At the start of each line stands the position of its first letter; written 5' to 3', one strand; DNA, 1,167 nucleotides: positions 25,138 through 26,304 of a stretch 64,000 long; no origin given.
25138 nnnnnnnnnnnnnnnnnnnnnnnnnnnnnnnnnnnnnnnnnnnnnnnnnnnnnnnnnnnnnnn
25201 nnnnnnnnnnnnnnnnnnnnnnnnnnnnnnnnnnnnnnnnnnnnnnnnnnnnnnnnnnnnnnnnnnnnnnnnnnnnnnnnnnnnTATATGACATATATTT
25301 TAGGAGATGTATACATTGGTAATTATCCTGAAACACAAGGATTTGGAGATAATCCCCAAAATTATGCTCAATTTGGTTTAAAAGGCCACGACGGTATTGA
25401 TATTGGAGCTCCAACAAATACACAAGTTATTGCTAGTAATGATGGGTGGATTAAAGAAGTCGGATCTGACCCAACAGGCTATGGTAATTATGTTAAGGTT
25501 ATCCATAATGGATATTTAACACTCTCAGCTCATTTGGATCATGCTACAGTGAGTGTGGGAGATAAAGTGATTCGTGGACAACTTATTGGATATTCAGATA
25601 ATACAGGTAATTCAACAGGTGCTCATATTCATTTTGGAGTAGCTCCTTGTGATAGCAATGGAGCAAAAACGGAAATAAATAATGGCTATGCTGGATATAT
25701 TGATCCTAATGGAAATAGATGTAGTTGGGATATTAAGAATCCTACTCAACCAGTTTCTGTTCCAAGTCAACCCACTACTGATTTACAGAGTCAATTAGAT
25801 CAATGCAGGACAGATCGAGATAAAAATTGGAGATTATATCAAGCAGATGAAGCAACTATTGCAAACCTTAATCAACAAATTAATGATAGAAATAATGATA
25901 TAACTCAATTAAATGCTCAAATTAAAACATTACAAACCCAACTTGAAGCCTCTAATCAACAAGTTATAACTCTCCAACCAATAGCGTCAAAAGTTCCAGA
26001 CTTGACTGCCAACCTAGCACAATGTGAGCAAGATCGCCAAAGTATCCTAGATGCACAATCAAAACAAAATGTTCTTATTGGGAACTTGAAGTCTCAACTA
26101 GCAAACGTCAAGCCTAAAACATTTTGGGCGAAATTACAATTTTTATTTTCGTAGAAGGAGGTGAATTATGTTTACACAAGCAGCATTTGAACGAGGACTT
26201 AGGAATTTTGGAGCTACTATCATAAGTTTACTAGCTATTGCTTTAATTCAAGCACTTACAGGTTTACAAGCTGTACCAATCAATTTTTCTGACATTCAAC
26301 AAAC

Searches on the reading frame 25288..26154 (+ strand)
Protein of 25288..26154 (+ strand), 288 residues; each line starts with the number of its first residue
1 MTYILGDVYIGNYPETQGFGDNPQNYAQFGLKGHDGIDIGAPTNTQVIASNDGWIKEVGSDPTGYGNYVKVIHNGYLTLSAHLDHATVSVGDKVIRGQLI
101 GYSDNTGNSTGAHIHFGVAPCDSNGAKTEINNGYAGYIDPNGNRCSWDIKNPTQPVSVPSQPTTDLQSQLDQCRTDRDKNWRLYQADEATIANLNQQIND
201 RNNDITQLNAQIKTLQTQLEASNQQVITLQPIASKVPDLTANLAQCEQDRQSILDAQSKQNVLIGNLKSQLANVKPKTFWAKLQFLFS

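Call 46: search_protein_families(library=phrogs, proteins=[window:25288-26154:+], max_evalue=0.001)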
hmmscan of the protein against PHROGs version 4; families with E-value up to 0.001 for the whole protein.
window:25288-26154:+ (288 aa): 23 families
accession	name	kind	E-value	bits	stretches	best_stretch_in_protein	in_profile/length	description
phrog_6700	-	lysis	3.1e-20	71.8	1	23-124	2615-2717/2898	endolysin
phrog_10030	-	tail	2.3e-17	62.6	1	26-119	1907-2006/2105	tail length tape measure protein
phrog_16615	-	other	1.5e-16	61.3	1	33-118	418-504/529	peptidase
phrog_7767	-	other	1e-15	59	1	30-121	17-108/194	metallo-endopeptidase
phrog_28672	-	other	2.4e-15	57.1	1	32-117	286-372/397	metallo-endopeptidase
phrog_14988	-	other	1.4e-13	52.1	1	34-138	33-143/272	peptidase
phrog_3578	-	lysis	7.9e-13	49.6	1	34-131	236-351/405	endolysin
phrog_1067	-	head and packaging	2.1e-12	47.4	1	33-123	761-862/991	minor head protein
phrog_21656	-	other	2.9e-12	46.4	1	30-155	633-754/1022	peptidase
phrog_37190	-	other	2.7e-11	44.4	1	31-118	138-225/244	peptidase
phrog_4070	-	tail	1.8e-10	40.6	1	9-120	601-711/989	tail length tape measure protein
phrog_167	-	tail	2.8e-10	39.6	1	24-123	1209-1291/1555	tail length tape measure protein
phrog_8537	-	unknown function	6.3e-10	39.9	1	32-119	14-101/384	-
phrog_23188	-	tail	8.9e-10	36.6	1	32-119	3160-3250/5002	tail length tape measure protein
phrog_9205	-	unknown function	1.9e-09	36.8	1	39-121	557-643/1144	-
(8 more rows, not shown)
